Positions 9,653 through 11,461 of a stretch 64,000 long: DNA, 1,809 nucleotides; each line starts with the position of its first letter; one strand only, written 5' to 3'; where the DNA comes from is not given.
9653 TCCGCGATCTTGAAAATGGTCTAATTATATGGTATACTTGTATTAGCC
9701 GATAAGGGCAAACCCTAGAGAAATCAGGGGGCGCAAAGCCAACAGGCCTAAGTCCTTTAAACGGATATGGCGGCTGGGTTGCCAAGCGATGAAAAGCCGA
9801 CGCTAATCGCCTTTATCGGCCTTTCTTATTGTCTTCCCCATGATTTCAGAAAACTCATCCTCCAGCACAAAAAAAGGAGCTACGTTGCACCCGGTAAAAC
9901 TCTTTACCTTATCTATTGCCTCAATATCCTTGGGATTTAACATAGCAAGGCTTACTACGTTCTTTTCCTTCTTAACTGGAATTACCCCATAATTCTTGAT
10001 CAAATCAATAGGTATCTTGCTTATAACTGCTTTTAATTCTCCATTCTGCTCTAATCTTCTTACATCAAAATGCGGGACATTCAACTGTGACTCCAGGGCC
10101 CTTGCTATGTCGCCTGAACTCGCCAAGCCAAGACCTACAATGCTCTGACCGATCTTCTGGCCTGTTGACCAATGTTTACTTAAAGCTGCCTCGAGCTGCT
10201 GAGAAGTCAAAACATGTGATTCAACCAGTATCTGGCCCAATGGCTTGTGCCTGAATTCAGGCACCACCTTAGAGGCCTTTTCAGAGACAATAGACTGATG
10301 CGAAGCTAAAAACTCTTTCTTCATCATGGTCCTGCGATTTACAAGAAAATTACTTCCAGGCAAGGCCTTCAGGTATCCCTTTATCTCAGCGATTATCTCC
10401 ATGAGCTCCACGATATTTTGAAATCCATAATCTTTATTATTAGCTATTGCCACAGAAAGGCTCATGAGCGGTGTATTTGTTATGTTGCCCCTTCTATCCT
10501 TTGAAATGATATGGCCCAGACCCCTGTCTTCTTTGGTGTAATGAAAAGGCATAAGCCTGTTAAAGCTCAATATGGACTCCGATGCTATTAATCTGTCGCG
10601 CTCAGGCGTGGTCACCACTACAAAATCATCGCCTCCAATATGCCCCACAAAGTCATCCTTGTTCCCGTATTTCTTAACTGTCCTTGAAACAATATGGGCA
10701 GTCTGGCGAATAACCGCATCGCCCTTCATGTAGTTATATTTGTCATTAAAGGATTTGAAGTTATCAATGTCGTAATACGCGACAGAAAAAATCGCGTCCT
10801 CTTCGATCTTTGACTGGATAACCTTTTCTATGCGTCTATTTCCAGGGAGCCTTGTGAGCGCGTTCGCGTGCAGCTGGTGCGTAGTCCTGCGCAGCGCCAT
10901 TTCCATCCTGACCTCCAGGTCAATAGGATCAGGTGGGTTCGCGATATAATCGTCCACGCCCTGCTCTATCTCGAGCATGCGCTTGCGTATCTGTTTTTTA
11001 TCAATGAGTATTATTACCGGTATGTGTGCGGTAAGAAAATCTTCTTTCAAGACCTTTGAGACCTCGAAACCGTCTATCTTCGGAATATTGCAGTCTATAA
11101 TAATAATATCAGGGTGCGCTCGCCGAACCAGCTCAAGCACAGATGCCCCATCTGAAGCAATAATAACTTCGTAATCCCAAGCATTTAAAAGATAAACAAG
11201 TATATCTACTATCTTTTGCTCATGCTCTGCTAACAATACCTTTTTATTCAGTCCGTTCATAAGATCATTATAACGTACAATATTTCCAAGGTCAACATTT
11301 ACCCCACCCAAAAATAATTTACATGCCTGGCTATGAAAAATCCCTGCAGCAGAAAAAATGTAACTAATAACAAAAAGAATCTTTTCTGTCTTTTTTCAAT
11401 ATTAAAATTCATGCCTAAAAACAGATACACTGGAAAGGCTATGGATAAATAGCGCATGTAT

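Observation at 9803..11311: Stand-alone REC-GGDDF-MshEN protein adjacent to pilT and an AsmA-like gene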

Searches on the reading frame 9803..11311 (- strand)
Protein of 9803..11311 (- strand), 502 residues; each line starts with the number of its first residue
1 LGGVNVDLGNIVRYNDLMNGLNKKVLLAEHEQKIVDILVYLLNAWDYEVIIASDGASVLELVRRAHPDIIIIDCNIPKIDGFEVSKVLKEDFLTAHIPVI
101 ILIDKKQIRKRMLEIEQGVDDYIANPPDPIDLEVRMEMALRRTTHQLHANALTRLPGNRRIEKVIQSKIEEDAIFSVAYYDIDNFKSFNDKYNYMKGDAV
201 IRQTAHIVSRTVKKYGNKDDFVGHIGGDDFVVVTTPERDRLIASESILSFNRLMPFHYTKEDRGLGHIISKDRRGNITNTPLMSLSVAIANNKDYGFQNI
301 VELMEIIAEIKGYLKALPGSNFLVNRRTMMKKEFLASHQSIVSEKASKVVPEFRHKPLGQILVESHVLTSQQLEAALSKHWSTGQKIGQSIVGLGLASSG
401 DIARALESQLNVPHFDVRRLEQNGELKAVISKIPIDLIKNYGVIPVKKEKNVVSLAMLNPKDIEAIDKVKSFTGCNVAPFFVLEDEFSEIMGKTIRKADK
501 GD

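Call 4: search_protein_families(library=pfam, proteins=[window:9803-11311:-], max_evalue=0.01)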
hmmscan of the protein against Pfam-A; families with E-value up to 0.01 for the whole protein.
window:9803-11311:- (502 aa): 4 families
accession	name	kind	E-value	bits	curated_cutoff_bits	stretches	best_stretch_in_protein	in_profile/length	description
PF00072.30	Response_reg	-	1.2e-16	61.3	30.2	1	25-133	1-107/111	Response regulator receiver domain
PF05157.20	MshEN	-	3e-12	46.8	23.1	1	411-492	2-81/90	MshEN domain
PF00990.26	GGDEF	-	5.5e-12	46.2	23.8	1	151-238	5-92/161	Diguanylate cyclase, GGDEF domain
PF23198.2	PDE8A_N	-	0.00065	20.1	29.6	1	27-107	15-96/147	PDE8A-like, N-terminal domain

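Call 9: search_solved_structures(query=window:9803-11311:-, max_evalue=0.01, show_alignments=0)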
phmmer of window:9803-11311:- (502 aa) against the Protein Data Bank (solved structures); distinct sequences matched with E-value up to 0.01: 288 (the best 60 are shown).
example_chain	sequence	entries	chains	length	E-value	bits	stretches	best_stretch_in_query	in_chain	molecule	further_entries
6f8l_G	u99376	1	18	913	1.5e-28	103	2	355-489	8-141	Type IV pilus assembly protein PilF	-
9g85_A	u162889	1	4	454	2.7e-27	98.9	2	24-138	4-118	Response regulator PleD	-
2wb4_A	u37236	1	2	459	2.8e-27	98.9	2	24-138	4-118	DIGUANYLATE CYCLASE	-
9g86_A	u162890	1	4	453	3.3e-27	98.6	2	25-139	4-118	Response regulator PleD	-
1w25_A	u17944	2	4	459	3.4e-27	98.6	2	25-139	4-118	STALKED-CELL DIFFERENTIATION CONTROLLING PROTEIN | RESPONSE REGULATOR PLED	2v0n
1mvo_A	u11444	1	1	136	7.3e-21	77.7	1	21-144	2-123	PhoP response regulator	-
6zxm_A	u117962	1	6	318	6.2e-18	68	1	23-238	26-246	Putative GGDEF/response regulator receiver domain protein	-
1nxo_A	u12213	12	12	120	7.6e-18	67.8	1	23-143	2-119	DNA-binding response regulator | Response regulator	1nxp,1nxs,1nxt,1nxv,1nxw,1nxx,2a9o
6eb7_A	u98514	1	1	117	2.9e-17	65.9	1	23-142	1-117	DNA-binding response regulator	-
8fk2_A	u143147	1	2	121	5e-17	65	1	23-144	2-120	Putative response regulator CovR VicR-like protein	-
6zxc_A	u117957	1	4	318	1.2e-16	63.8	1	23-238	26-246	Putative GGDEF/response regulator receiver domain protein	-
6zxb_A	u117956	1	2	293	3.2e-16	62.4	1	46-238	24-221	Putative GGDEF/response regulator receiver domain protein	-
2zwm_A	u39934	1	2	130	1.2e-15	60.6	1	22-144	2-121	Transcriptional regulatory protein yycF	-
6olj_C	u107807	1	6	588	2.9e-15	59.3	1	349-484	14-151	Type IV pilus biogenesis ATPase PilB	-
5tsg_B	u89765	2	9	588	2.9e-15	59.2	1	349-484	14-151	Type IV pilus biogenesis ATPase PilB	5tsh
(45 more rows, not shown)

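Call 11: find_homologous_proteins(query=window:9803-11260:-, max_evalue=0.00001)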
Query window:9803-11260:- (485 aa): 2374 proteins with E <= 0.00001 among 8000 candidates; the best 120 are listed.
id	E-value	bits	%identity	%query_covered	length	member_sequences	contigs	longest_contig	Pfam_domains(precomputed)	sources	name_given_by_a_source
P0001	6.2e-297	1003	93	100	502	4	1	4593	PF05157.21,PF00990.27,PF00072.31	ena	-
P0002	7.6e-285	963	91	100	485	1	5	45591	PF05157.21,PF00990.27,PF00072.31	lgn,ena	-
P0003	5.8e-254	861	79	100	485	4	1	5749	PF05157.21,PF00990.27,PF00072.31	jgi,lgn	-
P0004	6.8e-252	854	78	100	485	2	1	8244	PF05157.21,PF00990.27,PF00072.31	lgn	-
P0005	1.3e-251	853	77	100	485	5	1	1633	PF05157.21,PF00990.27,PF00072.31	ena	-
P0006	1.0e-248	844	77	100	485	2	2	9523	PF05157.21,PF00990.27,PF00072.31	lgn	-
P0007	6.6e-248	841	78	99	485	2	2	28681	PF05157.21,PF00990.27,PF00072.31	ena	-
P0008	6.7e-248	841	78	99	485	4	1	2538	PF05157.21,PF00990.27,PF00072.31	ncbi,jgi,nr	ncbi:MAG: diguanylate cyclase [Candidatus Omnitrophica bacterium]|nr:diguanylate cyclase [Candidatus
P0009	3.3e-246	835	77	99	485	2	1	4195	PF05157.21,PF00990.27,PF00072.31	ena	-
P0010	1.3e-244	830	77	100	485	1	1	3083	PF05157.21,PF00990.27,PF00072.31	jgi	jgi:diguanylate cyclase (GGDEF)-like protein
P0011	2.5e-244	829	76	99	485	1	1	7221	PF05157.21,PF00990.27,PF00072.31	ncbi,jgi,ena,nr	ncbi:MAG: response regulator [Candidatus Omnitrophica bacterium]|nr:response regulator [Candidatus O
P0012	1.7e-241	820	76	99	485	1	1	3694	PF05157.21,PF00990.27,PF00072.31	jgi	jgi:diguanylate cyclase (GGDEF)-like protein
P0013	3.3e-235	799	72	100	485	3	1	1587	PF05157.21,PF00990.27,PF00072.31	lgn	-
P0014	6.2e-235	798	74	100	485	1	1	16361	PF05157.21,PF00990.27,PF00072.31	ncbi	-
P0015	1.5e-232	790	72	100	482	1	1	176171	PF05157.21,PF00990.27,PF00072.31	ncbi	ncbi:response regulator [Candidatus Omnitrophota bacterium]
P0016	2.0e-232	790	73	99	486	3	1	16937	PF05157.21,PF00990.27,PF00072.31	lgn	-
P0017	2.3e-232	790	73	100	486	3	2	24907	PF05157.21,PF00990.27,PF00072.31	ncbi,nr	ncbi:MAG: response regulator [Candidatus Omnitrophica bacterium]|nr:response regulator [Candidatus O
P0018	9.6e-232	788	73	99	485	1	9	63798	PF05157.21,PF00990.27,PF00072.31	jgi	-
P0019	9.2e-231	785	73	99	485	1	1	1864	PF05157.21,PF00990.27,PF00072.31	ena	-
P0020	1.3e-229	781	72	99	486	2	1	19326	PF05157.21,PF00990.27,PF00072.31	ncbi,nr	ncbi:MAG: diguanylate cyclase [Candidatus Omnitrophica bacterium]|nr:diguanylate cyclase [Candidatus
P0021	4.6e-229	779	73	99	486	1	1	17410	PF05157.21,PF00990.27,PF00072.31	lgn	-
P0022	1.9e-228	777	71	100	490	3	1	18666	PF05157.21,PF00990.27,PF00072.31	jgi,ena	-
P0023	9.4e-227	771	70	99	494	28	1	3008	PF05157.21,PF00990.27,PF00072.31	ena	-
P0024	1.3e-226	771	70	99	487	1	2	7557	PF05157.21,PF00990.27,PF00072.31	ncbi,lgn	-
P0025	4.0e-225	766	72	99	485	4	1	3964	PF05157.21,PF00990.27,PF00072.31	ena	-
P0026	4.5e-225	766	69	100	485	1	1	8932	PF05157.21,PF00990.27,PF00072.31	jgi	jgi:diguanylate cyclase (GGDEF)-like protein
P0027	1.9e-224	764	71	100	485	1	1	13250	PF05157.21,PF00990.27,PF00072.31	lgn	-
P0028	4.3e-224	763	72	100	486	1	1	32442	PF05157.21,PF00990.27,PF00072.31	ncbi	ncbi:MAG: response regulator [Candidatus Omnitrophota bacterium]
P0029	3.8e-223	759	69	100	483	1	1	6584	PF05157.21,PF00990.27,PF00072.31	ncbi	-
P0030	1.8e-222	757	69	100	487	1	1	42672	PF05157.21,PF00990.27,PF00072.31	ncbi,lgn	-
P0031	7.7e-222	755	69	100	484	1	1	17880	PF05157.21,PF00990.27,PF00072.31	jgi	-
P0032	4.9e-221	752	69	100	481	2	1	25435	PF05157.21,PF00990.27,PF00072.31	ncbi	ncbi:MAG: diguanylate cyclase [Candidatus Omnitrophota bacterium]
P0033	8.0e-221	752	68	100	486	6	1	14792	PF05157.21,PF00990.27,PF00072.31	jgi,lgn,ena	-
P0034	7.8e-220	749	70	100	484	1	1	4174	PF05157.21,PF00990.27,PF00072.31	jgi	jgi:diguanylate cyclase (GGDEF)-like protein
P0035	1.5e-219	748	69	99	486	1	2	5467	PF05157.21,PF00990.27,PF00072.31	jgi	-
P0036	2.0e-219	747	68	100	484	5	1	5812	PF05157.21,PF00990.27,PF00072.31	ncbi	-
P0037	2.2e-219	747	68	99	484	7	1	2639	PF05157.21,PF00990.27,PF00072.31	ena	-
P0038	3.9e-219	746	69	99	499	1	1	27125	PF05157.21,PF00990.27,PF00072.31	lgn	-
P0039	7.3e-219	745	68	100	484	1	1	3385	PF05157.21,PF00990.27,PF00072.31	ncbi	-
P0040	7.8e-219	745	69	98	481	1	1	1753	PF05157.21,PF00990.27,PF00072.31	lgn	-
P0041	8.7e-219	745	68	99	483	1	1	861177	PF05157.21,PF00990.27,PF00072.31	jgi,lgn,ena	-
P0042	9.8e-219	745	68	100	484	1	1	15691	PF05157.21,PF00990.27,PF00072.31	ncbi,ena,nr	ncbi:MAG: hypothetical protein AUJ70_01575 [Candidatus Omnitrophica bacterium CG1_02_40_15]|nr:MAG: 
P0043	4.5e-218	743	68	99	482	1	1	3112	PF05157.21,PF00990.27,PF00072.31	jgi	jgi:diguanylate cyclase (GGDEF)-like protein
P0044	4.9e-218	743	68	99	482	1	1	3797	PF05157.21,PF00990.27,PF00072.31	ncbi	-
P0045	7.2e-218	742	67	99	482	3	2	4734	PF05157.21,PF00990.27,PF00072.31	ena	-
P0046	7.3e-218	742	68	99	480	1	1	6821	PF05157.21,PF00990.27,PF00072.31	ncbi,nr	ncbi:MAG: diguanylate cyclase [Candidatus Omnitrophota bacterium]|nr:diguanylate cyclase [Candidatus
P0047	8.3e-218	742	68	99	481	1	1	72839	PF05157.21,PF00990.27,PF00072.31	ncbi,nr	ncbi:MAG: diguanylate cyclase [Candidatus Omnitrophota bacterium]|nr:diguanylate cyclase [Candidatus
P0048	9.2e-218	742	68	99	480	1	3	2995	PF05157.21,PF00990.27,PF00072.31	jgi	jgi:diguanylate cyclase (GGDEF)-like protein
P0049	1.9e-217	741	68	99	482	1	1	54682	PF05157.21,PF00990.27,PF00072.31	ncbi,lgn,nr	ncbi:MAG: diguanylate cyclase [Candidatus Omnitrophota bacterium]|nr:diguanylate cyclase [Candidatus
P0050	5.6e-217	739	68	99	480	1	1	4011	PF05157.21,PF00990.27,PF00072.31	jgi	jgi:diguanylate cyclase (GGDEF)-like protein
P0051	6.7e-217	739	68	98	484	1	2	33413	PF05157.21,PF00990.27,PF00072.31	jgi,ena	-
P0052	1.1e-216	738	68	99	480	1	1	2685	PF05157.21,PF00990.27,PF00072.31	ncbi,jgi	jgi:diguanylate cyclase (GGDEF)-like protein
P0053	1.3e-216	738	67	99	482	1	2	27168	PF05157.21,PF00990.27,PF00072.31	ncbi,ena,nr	ncbi:MAG: hypothetical protein CO035_01650 [Candidatus Omnitrophica bacterium CG_4_9_14_0_2_um_filte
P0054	1.4e-216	738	69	99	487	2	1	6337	PF05157.21,PF00990.27,PF00072.31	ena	-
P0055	1.7e-216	737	68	99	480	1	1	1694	PF05157.21,PF00990.27,PF00072.31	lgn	-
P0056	2.1e-216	737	67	99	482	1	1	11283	PF05157.21,PF00990.27,PF00072.31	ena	-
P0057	3.9e-216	736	67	99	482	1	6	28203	PF05157.21,PF00990.27,PF00072.31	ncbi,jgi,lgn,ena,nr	ncbi:MAG: hypothetical protein COW92_00435 [Candidatus Omnitrophica bacterium CG22_combo_CG10-13_8_2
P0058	4.3e-216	736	68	99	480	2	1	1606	PF05157.21,PF00990.27,PF00072.31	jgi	jgi:diguanylate cyclase (GGDEF)-like protein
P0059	4.8e-216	736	67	99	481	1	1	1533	PF05157.21,PF00990.27,PF00072.31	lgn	-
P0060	6.6e-216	736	67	99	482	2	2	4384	PF05157.21,PF00990.27,PF00072.31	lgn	-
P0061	7.5e-216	735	68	99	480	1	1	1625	PF05157.21,PF00990.27,PF00072.31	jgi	jgi:diguanylate cyclase (GGDEF)-like protein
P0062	9.9e-216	735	68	98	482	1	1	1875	PF05157.21,PF00990.27,PF00072.31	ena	-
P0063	1.0e-215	735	68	99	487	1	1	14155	PF05157.21,PF00990.27,PF00072.31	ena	-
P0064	1.1e-215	735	67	99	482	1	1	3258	PF05157.21,PF00990.27,PF00072.31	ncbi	-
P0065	1.2e-215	735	68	99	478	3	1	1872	PF05157.21,PF00990.27,PF00072.31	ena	-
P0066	1.5e-215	734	68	99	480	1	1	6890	PF05157.21,PF00990.27,PF00072.31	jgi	-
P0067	3.3e-215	733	66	99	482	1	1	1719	PF05157.21,PF00990.27,PF00072.31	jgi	-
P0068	1.6e-214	731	68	99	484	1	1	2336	PF05157.21,PF00990.27,PF00072.31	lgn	-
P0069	1.7e-214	731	68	99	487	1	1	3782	PF05157.21,PF00990.27,PF00072.31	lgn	-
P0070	2.1e-214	731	66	99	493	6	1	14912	PF05157.21,PF00990.27,PF00072.31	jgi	-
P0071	3.6e-214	730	68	98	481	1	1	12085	PF05157.21,PF00990.27,PF00072.31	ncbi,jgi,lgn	ncbi:MAG: diguanylate cyclase [Candidatus Omnitrophota bacterium]|jgi:diguanylate cyclase (GGDEF)-li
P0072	5.7e-214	729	67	99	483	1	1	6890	PF05157.21,PF00990.27,PF00072.31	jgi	jgi:diguanylate cyclase (GGDEF)-like protein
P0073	6.0e-214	729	67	98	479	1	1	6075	PF05157.21,PF00990.27,PF00072.31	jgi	-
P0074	1.4e-213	728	67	99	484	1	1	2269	PF05157.21,PF00990.27,PF00072.31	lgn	-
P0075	1.7e-213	728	68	99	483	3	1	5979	PF05157.21,PF00990.27,PF00072.31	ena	-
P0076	3.0e-213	727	67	100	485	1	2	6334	PF05157.21,PF00990.27,PF00072.31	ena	-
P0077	7.5e-213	725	68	98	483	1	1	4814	PF05157.21,PF00990.27,PF00072.31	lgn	-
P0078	1.4e-212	725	66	99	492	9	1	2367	PF05157.21,PF00990.27,PF00072.31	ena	-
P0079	2.0e-212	724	67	99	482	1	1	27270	PF05157.21,PF00990.27,PF00072.31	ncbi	-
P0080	1.8e-210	718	69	98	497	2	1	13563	PF05157.21,PF00990.27,PF00072.31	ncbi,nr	ncbi:MAG: diguanylate cyclase, partial [Candidatus Omnitrophica bacterium]|nr:diguanylate cyclase [C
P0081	1.0e-209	715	66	99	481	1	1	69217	PF05157.21,PF00990.27,PF00072.31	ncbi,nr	ncbi:MAG: diguanylate cyclase [Candidatus Omnitrophica bacterium]|nr:diguanylate cyclase [Candidatus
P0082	2.1e-208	711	67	98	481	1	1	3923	PF05157.21,PF00990.27,PF00072.31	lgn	-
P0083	3.0e-208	710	66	99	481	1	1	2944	PF05157.21,PF00990.27,PF00072.31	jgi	jgi:diguanylate cyclase (GGDEF)-like protein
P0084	3.0e-207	707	65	100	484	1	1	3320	PF05157.21,PF00990.27,PF00072.31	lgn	-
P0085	6.0e-205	699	64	99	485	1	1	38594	PF05157.21,PF23198.2,PF00990.27,PF00072.31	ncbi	ncbi:MAG: diguanylate cyclase [Candidatus Omnitrophota bacterium]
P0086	2.6e-203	694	64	99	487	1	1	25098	PF05157.21,PF00990.27,PF00072.31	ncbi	ncbi:MAG: diguanylate cyclase [Candidatus Omnitrophota bacterium]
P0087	1.1e-201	689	69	91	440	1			PF00990.27,PF00072.31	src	-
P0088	6.5e-198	676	69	90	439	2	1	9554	PF05157.21,PF00990.27,PF00072.31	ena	-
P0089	5.8e-194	663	76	81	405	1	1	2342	PF00990.27,PF00072.31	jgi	-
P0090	6.9e-191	653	69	86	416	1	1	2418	PF05157.21,PF00990.27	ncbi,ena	-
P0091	1.2e-184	633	72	81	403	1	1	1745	PF00990.27,PF00072.31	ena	-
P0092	1.8e-183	629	72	81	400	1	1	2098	PF00990.27,PF00072.31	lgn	-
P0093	1.4e-181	622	70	81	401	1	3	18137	PF00990.27,PF00072.31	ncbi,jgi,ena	-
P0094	2.3e-177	609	75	75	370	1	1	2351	PF00990.27,PF00072.31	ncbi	-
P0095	1.4e-176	606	70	80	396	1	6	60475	PF00990.27,PF00072.31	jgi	-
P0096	3.1e-176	605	74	75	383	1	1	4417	PF00990.27,PF00072.31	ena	-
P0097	2.4e-175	602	71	80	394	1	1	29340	PF00990.27,PF00072.31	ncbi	ncbi:response regulator [Candidatus Omnitrophota bacterium]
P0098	1.2e-174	600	70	81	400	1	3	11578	PF00990.27,PF00072.31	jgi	-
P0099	1.6e-171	589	68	78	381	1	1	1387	PF05157.21,PF00990.27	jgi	-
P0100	5.6e-162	558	88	60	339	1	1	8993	PF05157.21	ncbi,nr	ncbi:MAG: hypothetical protein KKD11_05075 [Candidatus Omnitrophica bacterium]|nr:hypothetical prote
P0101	1.3e-147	510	72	66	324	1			PF00990.27,PF00072.31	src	-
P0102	6.4e-147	508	72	66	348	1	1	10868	PF00990.27,PF00072.31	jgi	jgi:diguanylate cyclase (GGDEF)-like protein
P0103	9.0e-145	501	67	69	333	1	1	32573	PF05157.21,PF00990.27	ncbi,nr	ncbi:MAG TPA: hypothetical protein DCY56_08060 [Candidatus Omnitrophica bacterium]|nr:hypothetical p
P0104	5.9e-138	479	71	62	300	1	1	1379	PF00990.27,PF00072.31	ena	-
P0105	3.7e-134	466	76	56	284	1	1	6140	PF00990.27,PF00072.31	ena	-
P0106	2.5e-131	457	45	98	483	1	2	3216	PF05157.21,PF00990.27,PF00072.31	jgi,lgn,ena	-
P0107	1.9e-130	454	54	80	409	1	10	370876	PF00990.27,PF00072.31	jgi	-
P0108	2.0e-130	454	54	80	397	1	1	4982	PF00990.27,PF00072.31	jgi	-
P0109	1.4e-129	451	50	82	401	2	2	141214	PF00990.27,PF00072.31,PF21695.4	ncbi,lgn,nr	ncbi:MAG: diguanylate cyclase [Candidatus Omnitrophica bacterium]|nr:diguanylate cyclase [Candidatus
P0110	1.0e-128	448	52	82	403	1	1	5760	PF00990.27,PF00072.31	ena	-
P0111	1.3e-128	448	53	80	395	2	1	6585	PF00990.27,PF00072.31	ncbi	ncbi:MAG: response regulator [Candidatus Omnitrophota bacterium]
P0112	1.5e-128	448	50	81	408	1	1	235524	PF00990.27,PF00072.31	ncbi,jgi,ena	ncbi:MAG: diguanylate cyclase [Candidatus Omnitrophota bacterium]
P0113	2.0e-128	447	53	79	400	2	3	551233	PF00990.27,PF00072.31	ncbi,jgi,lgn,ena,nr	ncbi:MAG: diguanylate cyclase [Candidatus Omnitrophica bacterium]|nr:diguanylate cyclase [Candidatus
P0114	2.5e-128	447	51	80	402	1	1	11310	PF23198.2,PF00990.27,PF00072.31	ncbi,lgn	-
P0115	5.1e-128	446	51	80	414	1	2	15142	PF00990.27,PF00072.31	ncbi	-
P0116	9.9e-128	445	51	80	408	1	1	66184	PF00990.27,PF00072.31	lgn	-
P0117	3.0e-127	443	51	79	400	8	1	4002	PF00990.27,PF00072.31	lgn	-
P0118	6.2e-127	442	52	79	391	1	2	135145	PF00990.27,PF00072.31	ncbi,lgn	-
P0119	6.6e-127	442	52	81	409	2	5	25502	PF00990.27,PF00072.31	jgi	-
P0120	8.4e-127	442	51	79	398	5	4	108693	PF00990.27,PF00072.31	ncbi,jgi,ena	-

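Call 27: find_related_loci(query=A1, collection=genome_contigs, flank=6000)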
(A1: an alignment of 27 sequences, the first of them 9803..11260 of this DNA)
Query A1 (485 aa) in genome_contigs; peptide patterns used: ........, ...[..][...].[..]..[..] (x = any residue, [..] = any of these).
145 stretches matched a pattern; 111 encode a relative of the query (tblastn E <= 1e-3); the best 80 are kept; 80 distinct loci.
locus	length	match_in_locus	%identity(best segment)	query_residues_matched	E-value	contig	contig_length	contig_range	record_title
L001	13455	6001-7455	77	1-485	0e+0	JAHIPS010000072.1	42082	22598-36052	MAG: Candidatus Omnitrophota bacterium isolate KR13_S3.mb.80 KR13_S3.mb.80_k141_286304, whole genome shotgun sequence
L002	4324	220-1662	77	5-485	0e+0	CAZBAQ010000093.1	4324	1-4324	MAG TPA_asm: uncultured Planctomycetia bacterium isolate SRP178699_co2_132 genome assembly, contig: NODE_26715_length_43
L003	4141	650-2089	78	5-484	0e+0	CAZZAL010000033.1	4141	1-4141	MAG TPA_asm: uncultured Planctomycetia bacterium isolate SRP077602_co2_386 genome assembly, contig: NODE_32134_length_41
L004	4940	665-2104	76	1-480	0e+0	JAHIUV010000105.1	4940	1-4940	MAG: Candidatus Omnitrophota bacterium isolate MM_PC_MetaG.mb.37 MM_PC_MetaG.mb.37_k141_927947, whole genome shotgun seq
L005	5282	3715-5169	72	1-485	0e+0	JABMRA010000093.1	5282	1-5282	MAG: Candidatus Omnitrophota bacterium isolate bin.352 k141_3332642, whole genome shotgun sequence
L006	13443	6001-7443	72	1-484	0e+0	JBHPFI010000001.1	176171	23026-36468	Candidatus Omnitrophota bacterium isolate SAG AM-311-J02 NODE_1_length_176171_cov_31.638687, whole genome shotgun sequen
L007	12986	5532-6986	73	1-484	0e+0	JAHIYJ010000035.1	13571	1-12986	MAG: Candidatus Omnitrophota bacterium isolate Modern_marine.mb.11 Modern_marine.mb.11_k141_654325, whole genome shotgun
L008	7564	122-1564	72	6-485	0e+0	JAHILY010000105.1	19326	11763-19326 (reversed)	MAG: Candidatus Omnitrophota bacterium isolate KR13_N2.mb.45 KR13_N2.mb.45_k141_365841, whole genome shotgun sequence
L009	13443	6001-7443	71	6-485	0e+0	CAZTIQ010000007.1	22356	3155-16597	MAG TPA_asm: uncultured Planctomycetia bacterium isolate binchicken_co243_251 genome assembly, contig: NODE_1726_length_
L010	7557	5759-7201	70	5-484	0e+0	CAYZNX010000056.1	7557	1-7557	MAG TPA_asm: uncultured Planctomycetia bacterium isolate SRP090828_co1_58 genome assembly, contig: NODE_2103_length_7557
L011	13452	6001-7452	72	1-483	0e+0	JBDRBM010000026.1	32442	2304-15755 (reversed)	MAG: Candidatus Omnitrophota bacterium isolate MEGAHIT-group-1.126 k141_11742112, whole genome shotgun sequence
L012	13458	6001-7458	69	1-484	0e+0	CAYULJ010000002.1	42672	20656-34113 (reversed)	MAG TPA_asm: uncultured Planctomycetia bacterium isolate SRP167671_co1_160 genome assembly, contig: NODE_988_length_4267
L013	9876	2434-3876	69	1-485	0e+0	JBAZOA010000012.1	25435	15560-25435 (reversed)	MAG: Candidatus Omnitrophota bacterium isolate SO_2017_LW4_83 scaffold_4012_c1_LW137-91_2017, whole genome shotgun seque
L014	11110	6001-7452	71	1-483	0e+0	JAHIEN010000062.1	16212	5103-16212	MAG: Candidatus Omnitrophota bacterium isolate KR11_0.1_MetaG.mb.20 KR11_0.1_MetaG.mb.20_k141_595572, whole genome shotg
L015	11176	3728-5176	68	1-484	0e+0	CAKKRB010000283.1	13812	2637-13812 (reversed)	Omnitrophica bacterium GWA2_41_15 isolate Hainich-H43-bin222-1 genome assembly, contig: H43-bin222_1_Hain_H43_02um_R3_26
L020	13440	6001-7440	68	1-481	0e+0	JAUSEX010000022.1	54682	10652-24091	MAG: Candidatus Omnitrophota bacterium isolate E14_maxbin.253 E14_k141_1493733, whole genome shotgun sequence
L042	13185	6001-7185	49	5-397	3e-130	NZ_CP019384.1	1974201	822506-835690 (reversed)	Candidatus Velamenicoccus archaeovorus strain LiM chromosome, complete genome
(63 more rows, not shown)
